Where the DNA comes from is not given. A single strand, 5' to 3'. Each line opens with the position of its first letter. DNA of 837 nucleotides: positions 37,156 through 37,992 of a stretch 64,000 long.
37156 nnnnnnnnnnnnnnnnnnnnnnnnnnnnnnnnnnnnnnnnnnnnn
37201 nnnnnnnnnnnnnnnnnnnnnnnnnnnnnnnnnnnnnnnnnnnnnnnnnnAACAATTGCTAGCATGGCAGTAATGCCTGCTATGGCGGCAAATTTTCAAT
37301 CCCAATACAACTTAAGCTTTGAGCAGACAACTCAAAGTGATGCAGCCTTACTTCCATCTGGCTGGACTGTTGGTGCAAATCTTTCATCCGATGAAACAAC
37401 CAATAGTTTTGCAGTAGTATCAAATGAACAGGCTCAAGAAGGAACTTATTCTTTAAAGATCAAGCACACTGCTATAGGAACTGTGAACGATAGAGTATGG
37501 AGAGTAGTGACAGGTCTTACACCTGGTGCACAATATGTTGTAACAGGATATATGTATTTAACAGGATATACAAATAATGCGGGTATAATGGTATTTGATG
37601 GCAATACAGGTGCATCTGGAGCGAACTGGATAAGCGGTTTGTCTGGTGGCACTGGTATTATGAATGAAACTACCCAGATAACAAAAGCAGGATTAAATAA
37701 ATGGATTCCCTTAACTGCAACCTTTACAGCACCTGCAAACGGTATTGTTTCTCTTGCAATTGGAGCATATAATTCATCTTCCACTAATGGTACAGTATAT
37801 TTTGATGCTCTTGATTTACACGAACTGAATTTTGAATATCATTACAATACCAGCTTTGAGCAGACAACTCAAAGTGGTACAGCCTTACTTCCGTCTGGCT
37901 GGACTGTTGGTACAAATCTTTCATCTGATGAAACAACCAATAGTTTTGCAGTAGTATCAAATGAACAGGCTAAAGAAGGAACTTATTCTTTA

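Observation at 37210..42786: Two secreted proteins consisting solely of tandem CBM4_9-like modules, with a very recent internal module duplication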

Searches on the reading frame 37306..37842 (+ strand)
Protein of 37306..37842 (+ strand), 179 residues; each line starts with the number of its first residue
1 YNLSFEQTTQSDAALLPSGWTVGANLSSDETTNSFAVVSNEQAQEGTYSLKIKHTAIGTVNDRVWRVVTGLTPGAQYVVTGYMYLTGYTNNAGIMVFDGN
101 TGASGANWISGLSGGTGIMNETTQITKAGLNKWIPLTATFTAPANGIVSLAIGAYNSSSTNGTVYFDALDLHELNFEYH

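Call 23: search_solved_structures(query=A1, max_evalue=1)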
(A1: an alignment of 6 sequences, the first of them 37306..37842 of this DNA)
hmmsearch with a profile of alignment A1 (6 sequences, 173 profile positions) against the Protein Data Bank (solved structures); distinct sequences matched with E-value up to 1: 11.
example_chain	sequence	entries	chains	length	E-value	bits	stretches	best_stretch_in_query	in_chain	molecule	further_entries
7u08_A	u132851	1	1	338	0.0024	21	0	55-79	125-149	Receptor-type tyrosine-protein phosphatase eta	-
4q8k_A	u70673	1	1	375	0.0035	20.5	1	27-110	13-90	Alginase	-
1gui_A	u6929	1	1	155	0.007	19.5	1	120-168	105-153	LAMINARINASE 16A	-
8xmz_A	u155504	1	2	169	0.03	17.4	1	65-101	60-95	T9SS C-terminal target domain-containing protein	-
1fnf_A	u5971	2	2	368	0.055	16.6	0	66-79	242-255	FIBRONECTIN | Isoform 1 of Fibronectin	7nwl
9p6s_C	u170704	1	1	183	0.25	14.4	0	66-79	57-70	Fibronectin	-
4lxo_A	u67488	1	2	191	0.34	14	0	66-79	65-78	Fibronectin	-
6h2b_A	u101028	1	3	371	0.36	13.9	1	59-100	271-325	Capsid protein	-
5yku_A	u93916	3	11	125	0.42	13.7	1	61-87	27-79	Capsid protein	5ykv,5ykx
3t1w_A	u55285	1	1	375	0.62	13.2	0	66-79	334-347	four-domain fibronectin fragment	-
7u01_A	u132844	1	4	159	0.68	13.1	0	57-86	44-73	Receptor-type tyrosine-protein phosphatase eta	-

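Call 24: find_related_loci(query=A2, collection=genome_contigs, flank=10000)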
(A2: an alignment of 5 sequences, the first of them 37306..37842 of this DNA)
Query A2 (179 aa) in genome_contigs; peptide patterns used: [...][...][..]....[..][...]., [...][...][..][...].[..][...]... (x = any residue, [..] = any of these).
353 stretches matched a pattern, but none encodes a relative of the query by tblastn (E <= 1e-3).

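Call 27: search_protein_representatives(alignment_id=A2)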
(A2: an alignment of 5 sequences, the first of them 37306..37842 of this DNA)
Query: 5 sequences, 178 profile positions. Proteins with E-value up to 0.001 (for the whole library): 112; up to 1e-10: 12; up to 1e-30: 2. The best 112 are listed.
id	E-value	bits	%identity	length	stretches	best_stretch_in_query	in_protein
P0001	9.4e-255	852.8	-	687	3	1-178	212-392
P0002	1.2e-159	543.0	-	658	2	1-176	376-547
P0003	1.0e-28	116.6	-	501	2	9-172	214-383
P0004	7.3e-21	91.0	-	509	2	11-172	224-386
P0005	2.2e-18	82.9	-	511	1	10-173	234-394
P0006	1.0e-17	80.8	-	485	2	16-174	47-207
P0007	4.5e-16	75.4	-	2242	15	66-84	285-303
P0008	7.4e-14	68.2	-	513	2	11-173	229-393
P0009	2.2e-12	63.3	-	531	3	41-171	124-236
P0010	3.0e-12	63.0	-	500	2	26-173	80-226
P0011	4.0e-11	59.3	-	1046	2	10-172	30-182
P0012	5.4e-11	58.8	-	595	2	58-173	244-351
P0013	4.4e-10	55.9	-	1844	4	32-176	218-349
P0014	5.4e-10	55.6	-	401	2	35-171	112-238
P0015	6.0e-10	55.4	-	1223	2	2-172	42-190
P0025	1.6e-08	50.8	-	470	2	27-173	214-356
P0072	7.6e-05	38.8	-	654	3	5-173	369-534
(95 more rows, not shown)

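Call 28: search_protein_families(library=pfam, proteins=[P0003, P0004, P0005, P0006, P0008, P0009, P0010, P0011, P0012, P0014], max_evalue=0.01)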
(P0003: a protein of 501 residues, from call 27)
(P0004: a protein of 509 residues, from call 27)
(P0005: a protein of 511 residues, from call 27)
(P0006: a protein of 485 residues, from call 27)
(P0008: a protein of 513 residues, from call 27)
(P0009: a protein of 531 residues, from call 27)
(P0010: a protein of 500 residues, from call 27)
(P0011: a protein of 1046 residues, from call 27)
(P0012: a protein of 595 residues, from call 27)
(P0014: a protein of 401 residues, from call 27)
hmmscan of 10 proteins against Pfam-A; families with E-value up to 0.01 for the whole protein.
P0003 (501 aa): 3 families
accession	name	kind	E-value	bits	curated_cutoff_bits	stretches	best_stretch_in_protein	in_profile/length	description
PF02018.23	CBM_4_9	-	8.9e-15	55.7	25.9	2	42-158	11-122/136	Carbohydrate binding domain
PF21466.3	GH101_dom-5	-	1e-06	29.1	27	0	38-134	4-88/145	Endo-alpha-N-acetylgalactosaminidase, domain 5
PF00041.27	fn3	-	0.0066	17.1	25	0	234-289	26-70/84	Fibronectin type III domain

P0004 (509 aa): 1 family
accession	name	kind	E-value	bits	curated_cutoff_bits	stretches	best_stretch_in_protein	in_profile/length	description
PF02018.23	CBM_4_9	-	1.9e-12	48.1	25.9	2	44-164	12-125/136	Carbohydrate binding domain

P0005 (511 aa): 2 families
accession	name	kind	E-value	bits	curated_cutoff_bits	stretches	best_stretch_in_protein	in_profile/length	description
PF02018.23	CBM_4_9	-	1.7e-06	28.9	25.9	1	109-182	53-129/136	Carbohydrate binding domain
PF22825.2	HpiC1-like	-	0.0021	18.6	27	0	112-200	77-173/174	HpiC1 cyclase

P0006 (485 aa): 1 family
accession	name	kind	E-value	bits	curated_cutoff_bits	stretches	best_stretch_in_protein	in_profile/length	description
PF02018.23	CBM_4_9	-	3e-17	63.7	25.9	2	247-341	24-119/136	Carbohydrate binding domain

P0008 (513 aa): 1 family
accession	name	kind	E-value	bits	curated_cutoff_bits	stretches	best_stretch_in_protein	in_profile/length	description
PF02018.23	CBM_4_9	-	7.3e-10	39.8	25.9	2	84-170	33-124/136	Carbohydrate binding domain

P0009 (531 aa): 4 families
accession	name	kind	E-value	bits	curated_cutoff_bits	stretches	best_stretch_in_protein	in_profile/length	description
PF02018.23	CBM_4_9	-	2.7e-33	115.7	25.9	3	99-220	6-130/136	Carbohydrate binding domain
PF21466.3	GH101_dom-5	-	3.1e-11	43.7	27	0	240-308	3-69/145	Endo-alpha-N-acetylgalactosaminidase, domain 5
PF00165.29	HTH_AraC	-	0.0041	17.7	26.6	0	137-155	21-39/42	Bacterial regulatory helix-turn-helix proteins, AraC family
PF19347.4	DUF5925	-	0.0052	16.8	27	0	194-217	154-177/178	Domain of unknown function (DUF5925)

P0010 (500 aa): 2 families
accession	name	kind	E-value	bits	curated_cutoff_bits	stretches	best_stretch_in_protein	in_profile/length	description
PF02018.23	CBM_4_9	-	5.8e-17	62.8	25.9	2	229-372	7-132/136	Carbohydrate binding domain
PF08329.16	ChitinaseA_N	-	0.00079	19.5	21.2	1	362-447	37-120/133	Chitinase A, N-terminal domain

P0011 (1046 aa): 4 families
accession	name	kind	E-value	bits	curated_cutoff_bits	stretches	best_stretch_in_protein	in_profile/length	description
PF00395.25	SLH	-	3.1e-22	78.7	20.8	3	992-1036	1-44/44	S-layer homology domain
PF02018.23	CBM_4_9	-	5.1e-13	50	25.9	2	39-152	16-120/136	Carbohydrate binding domain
PF02449.21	Glyco_hydro_42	-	0.0026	17.6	21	0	617-731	214-341/376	Beta-galactosidase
PF02836.23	Glyco_hydro_2_C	-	0.0089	15.6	21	0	581-656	110-173/302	Glycosyl hydrolases family 2, TIM barrel domain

P0012 (595 aa): 4 families
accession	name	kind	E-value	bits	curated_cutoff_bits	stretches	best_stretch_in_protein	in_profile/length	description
PF02018.23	CBM_4_9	-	7.1e-09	36.6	25.9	1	45-167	3-120/136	Carbohydrate binding domain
PF22637.2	CBM_4_9_1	-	3.2e-08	34.4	27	1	86-193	45-147/148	BppA domain 1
PF13402.12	Peptidase_M60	-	1.9e-05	24.8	25.8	1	410-574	92-266/275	Peptidase M60, enhancin and enhancin-like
PF04862.18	DUF642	-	0.0043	17.3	27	0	96-164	64-127/157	Protein of unknown function (DUF642)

P0014 (401 aa): 2 families
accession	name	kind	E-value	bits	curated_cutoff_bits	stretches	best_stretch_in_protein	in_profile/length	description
PF02018.23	CBM_4_9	-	4.5e-11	43.7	25.9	2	86-205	2-120/136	Carbohydrate binding domain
PF22637.2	CBM_4_9_1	-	1.5e-06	29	27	1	285-367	49-130/148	BppA domain 1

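Call 34: find_encoding_contigs(protein=P0005, flank=10000, max_places=4)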
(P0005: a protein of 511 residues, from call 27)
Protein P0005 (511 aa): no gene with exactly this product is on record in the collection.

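Call 35: find_encoding_contigs(protein=P0003, flank=10000, max_places=4)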
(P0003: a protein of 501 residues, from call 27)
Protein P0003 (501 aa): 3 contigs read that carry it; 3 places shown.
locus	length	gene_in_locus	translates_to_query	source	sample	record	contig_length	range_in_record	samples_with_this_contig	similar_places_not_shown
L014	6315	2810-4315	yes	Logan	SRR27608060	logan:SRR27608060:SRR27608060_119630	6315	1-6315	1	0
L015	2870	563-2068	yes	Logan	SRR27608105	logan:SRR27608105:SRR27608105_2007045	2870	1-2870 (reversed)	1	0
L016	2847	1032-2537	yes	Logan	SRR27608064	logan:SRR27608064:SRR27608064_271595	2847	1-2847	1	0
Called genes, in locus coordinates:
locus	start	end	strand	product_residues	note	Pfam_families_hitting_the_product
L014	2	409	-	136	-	?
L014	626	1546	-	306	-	PF00890:FAD_binding_2, PF01134:GIDA (faint), PF01266:DAO (weak), PF01946:Thi4 (weak), PF07992:Pyr_redox_2, PF12831:FAD_oxidored, PF13738:Pyr_redox_3, PF00070:Pyr_redox, +3 more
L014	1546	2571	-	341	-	PF00962:A_deaminase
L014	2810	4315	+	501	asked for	PF02018:CBM_4_9, PF21466:GH101_dom-5 (faint)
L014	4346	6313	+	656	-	?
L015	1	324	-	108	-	?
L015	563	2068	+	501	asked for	PF02018:CBM_4_9, PF21466:GH101_dom-5 (faint)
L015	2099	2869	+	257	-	?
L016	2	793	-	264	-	?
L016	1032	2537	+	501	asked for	PF02018:CBM_4_9, PF21466:GH101_dom-5 (faint)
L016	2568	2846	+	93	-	?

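Call 36: find_encoding_contigs(protein=P0008, flank=10000, max_places=4)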
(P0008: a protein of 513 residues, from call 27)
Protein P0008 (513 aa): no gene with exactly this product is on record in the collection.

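Call 38: find_encoding_contigs(protein=P0004, flank=10000, max_places=4)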
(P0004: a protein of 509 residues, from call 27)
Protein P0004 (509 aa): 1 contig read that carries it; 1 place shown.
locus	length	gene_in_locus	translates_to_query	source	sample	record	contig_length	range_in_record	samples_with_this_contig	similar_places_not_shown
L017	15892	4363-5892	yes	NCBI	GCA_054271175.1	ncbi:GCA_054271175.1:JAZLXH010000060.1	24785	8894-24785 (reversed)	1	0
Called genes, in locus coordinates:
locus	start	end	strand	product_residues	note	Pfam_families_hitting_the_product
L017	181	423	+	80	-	-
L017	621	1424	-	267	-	PF00165:HTH_AraC, PF12833:HTH_18, PF00165:HTH_AraC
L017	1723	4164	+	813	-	-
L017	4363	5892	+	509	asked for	PF02018:CBM_4_9 (weak)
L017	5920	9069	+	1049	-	PF02018:CBM_4_9, PF00395:SLH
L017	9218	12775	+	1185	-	PF02018:CBM_4_9, PF00395:SLH (weak)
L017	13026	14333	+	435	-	PF01547:SBP_bac_1, PF13416:SBP_bac_8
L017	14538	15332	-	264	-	PF01479:S4, PF22421:SYY_C-terminal (weak), PF01728:FtsJ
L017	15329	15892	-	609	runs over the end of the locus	PF13292:DXP_synthase_N, PF02779:Transket_pyr, PF02780:Transketolase_C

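Call 39: find_encoding_contigs(protein=P0006, flank=10000, max_places=4)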
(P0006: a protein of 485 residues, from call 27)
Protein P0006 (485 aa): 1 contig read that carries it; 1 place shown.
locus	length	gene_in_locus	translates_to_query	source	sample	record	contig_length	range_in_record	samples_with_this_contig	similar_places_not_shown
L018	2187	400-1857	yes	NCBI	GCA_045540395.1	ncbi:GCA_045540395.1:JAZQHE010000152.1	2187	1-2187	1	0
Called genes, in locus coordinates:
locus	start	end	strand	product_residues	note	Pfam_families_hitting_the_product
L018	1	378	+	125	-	?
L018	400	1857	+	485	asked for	PF02018:CBM_4_9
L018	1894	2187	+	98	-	?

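Call 43: search_protein_families(library=pfam, proteins=[L017:1723-4164:+, L017:5920-9069:+, L017:9218-12775:+], max_evalue=1)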
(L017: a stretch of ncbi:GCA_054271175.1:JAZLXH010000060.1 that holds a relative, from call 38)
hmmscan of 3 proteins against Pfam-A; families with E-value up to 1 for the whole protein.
L017:1723-4164:+ (813 aa): 0 families

L017:5920-9069:+ (1049 aa): 4 families
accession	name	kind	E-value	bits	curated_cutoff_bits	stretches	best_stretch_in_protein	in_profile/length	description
PF00395.25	SLH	-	1.2e-24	86.5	20.8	3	993-1036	2-44/44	S-layer homology domain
PF02018.23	CBM_4_9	-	5.2e-18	66.2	25.9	2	31-156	2-129/136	Carbohydrate binding domain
PF19433.5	NDNF_C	-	0.12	12.2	26.5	1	49-109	97-157/175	Neuron-derived Neurotrophic Factor C-terminal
PF21466.3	GH101_dom-5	-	0.18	12.1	27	1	46-125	9-83/145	Endo-alpha-N-acetylgalactosaminidase, domain 5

L017:9218-12775:+ (1185 aa): 4 families
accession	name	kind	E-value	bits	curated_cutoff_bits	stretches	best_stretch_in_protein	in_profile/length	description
PF02018.23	CBM_4_9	-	6.9e-15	56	25.9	2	31-154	4-129/136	Carbohydrate binding domain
PF00395.25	SLH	-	2.3e-12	47.1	20.8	2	902-944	1-43/44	S-layer homology domain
PF13204.13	Apiosidase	-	0.13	12.3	26.5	1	603-701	171-276/320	Apiosidase-like, catalytic domain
PF06056.18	Terminase_5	-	0.2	12.1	20.3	1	659-680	25-45/58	Putative ATPase subunit of terminase (gpP-like)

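Call 73: find_encoding_contigs(protein=P0025, flank=8000, max_places=2)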
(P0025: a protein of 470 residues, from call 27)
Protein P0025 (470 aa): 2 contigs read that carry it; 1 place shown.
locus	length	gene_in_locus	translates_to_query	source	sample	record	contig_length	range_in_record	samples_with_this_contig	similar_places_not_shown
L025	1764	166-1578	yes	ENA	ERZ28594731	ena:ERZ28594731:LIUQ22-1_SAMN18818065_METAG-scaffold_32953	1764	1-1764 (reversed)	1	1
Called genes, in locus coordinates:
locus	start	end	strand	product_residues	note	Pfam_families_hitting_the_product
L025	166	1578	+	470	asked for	PF02018:CBM_4_9 (weak)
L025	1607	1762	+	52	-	?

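Call 74: find_encoding_contigs(protein=P0010, flank=8000, max_places=2)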
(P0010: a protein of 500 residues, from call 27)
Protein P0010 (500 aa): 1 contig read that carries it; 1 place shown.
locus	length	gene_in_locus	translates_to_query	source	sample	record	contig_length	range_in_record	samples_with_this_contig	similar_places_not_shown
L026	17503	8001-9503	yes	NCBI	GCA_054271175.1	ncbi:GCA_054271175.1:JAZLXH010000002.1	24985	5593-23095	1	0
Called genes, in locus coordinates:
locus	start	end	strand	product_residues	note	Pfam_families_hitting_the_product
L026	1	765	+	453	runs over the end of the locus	PF10396:TrmE_N, PF12631:MnmE_helical, PF00350:Dynamin_N (faint), PF01926:MMR_HSR1, PF02421:FeoB_N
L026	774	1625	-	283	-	PF00126:HTH_1, PF03466:LysR_substrate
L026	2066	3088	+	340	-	PF02423:OCD_Mu_crystall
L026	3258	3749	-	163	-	PF00383:dCMP_cyt_deam_1, PF14437:MafB19-deam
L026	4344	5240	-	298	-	PF00165:HTH_AraC, PF12833:HTH_18, PF00165:HTH_AraC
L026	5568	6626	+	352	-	PF01408:GFO_IDH_MocA, PF03447:NAD_binding_3 (weak), PF02894:GFO_IDH_MocA_C, PF22725:GFO_IDH_MocA_C3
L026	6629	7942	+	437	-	PF04734:Ceramidase_alk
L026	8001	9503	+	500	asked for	PF02018:CBM_4_9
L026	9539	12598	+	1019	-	PF02018:CBM_4_9 (faint), PF00395:SLH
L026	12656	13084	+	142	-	-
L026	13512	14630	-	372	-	-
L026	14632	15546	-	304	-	-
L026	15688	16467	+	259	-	PF12833:HTH_18, PF00165:HTH_AraC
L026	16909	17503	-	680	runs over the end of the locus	PF07833:Cu_amine_oxidN1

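Call 75: find_encoding_contigs(protein=P0072, flank=8000, max_places=2)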
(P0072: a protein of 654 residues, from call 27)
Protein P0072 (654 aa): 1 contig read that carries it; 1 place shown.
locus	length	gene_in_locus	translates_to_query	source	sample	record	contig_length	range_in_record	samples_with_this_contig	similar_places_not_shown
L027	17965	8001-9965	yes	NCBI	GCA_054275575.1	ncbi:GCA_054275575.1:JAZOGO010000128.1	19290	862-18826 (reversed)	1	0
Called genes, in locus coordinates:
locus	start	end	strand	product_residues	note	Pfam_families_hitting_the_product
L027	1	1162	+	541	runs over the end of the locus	?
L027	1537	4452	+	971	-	PF00395:SLH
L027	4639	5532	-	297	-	PF02311:AraC_binding, PF07883:Cupin_2, PF00165:HTH_AraC, PF12833:HTH_18, PF00165:HTH_AraC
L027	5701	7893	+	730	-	PF08531:Bac_rhamnosid_N, PF05592:Bac_rhamnosid, PF17389:Bac_rhamnosid6H, PF17390:Bac_rhamnosid_C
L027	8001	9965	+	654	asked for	PF02018:CBM_4_9 (weak), PF07705:CARDB (faint), PF14900:DUF4493 (faint), PF22637:CBM_4_9_1 (faint)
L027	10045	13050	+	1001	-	PF02018:CBM_4_9, PF00395:SLH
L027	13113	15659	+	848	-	PF02018:CBM_4_9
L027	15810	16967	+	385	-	PF00180:Iso_dh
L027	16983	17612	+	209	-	PF06971:Put_DNA-bind_N, PF02629:CoA_binding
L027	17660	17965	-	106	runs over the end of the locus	-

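Call 117: find_encoding_contigs(protein=P0011, flank=8000, max_places=3)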
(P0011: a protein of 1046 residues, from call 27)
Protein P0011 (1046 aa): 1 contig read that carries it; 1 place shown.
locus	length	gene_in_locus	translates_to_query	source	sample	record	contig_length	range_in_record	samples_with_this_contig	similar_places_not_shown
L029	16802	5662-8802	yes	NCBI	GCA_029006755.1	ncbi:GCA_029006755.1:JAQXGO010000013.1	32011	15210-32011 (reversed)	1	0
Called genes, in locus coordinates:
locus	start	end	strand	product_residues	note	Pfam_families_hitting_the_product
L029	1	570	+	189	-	?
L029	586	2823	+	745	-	PF05089:NAGLU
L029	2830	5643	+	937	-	-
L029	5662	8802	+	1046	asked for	PF02018:CBM_4_9, PF00395:SLH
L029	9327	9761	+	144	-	PF03862:SpoVAC_SpoVAEB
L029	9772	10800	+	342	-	PF07451:SpoVAD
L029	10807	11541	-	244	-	-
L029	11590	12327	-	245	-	PF00300:His_Phos_1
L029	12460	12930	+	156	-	PF18927:CrtO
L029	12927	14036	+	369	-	PF06925:MGDG_synth, PF00534:Glycos_transf_1 (weak), PF04101:Glyco_tran_28_C (weak)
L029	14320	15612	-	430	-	PF01547:SBP_bac_1, PF13416:SBP_bac_8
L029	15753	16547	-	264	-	PF01522:Polysacc_deac_1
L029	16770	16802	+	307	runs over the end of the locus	PF03547:Mem_trans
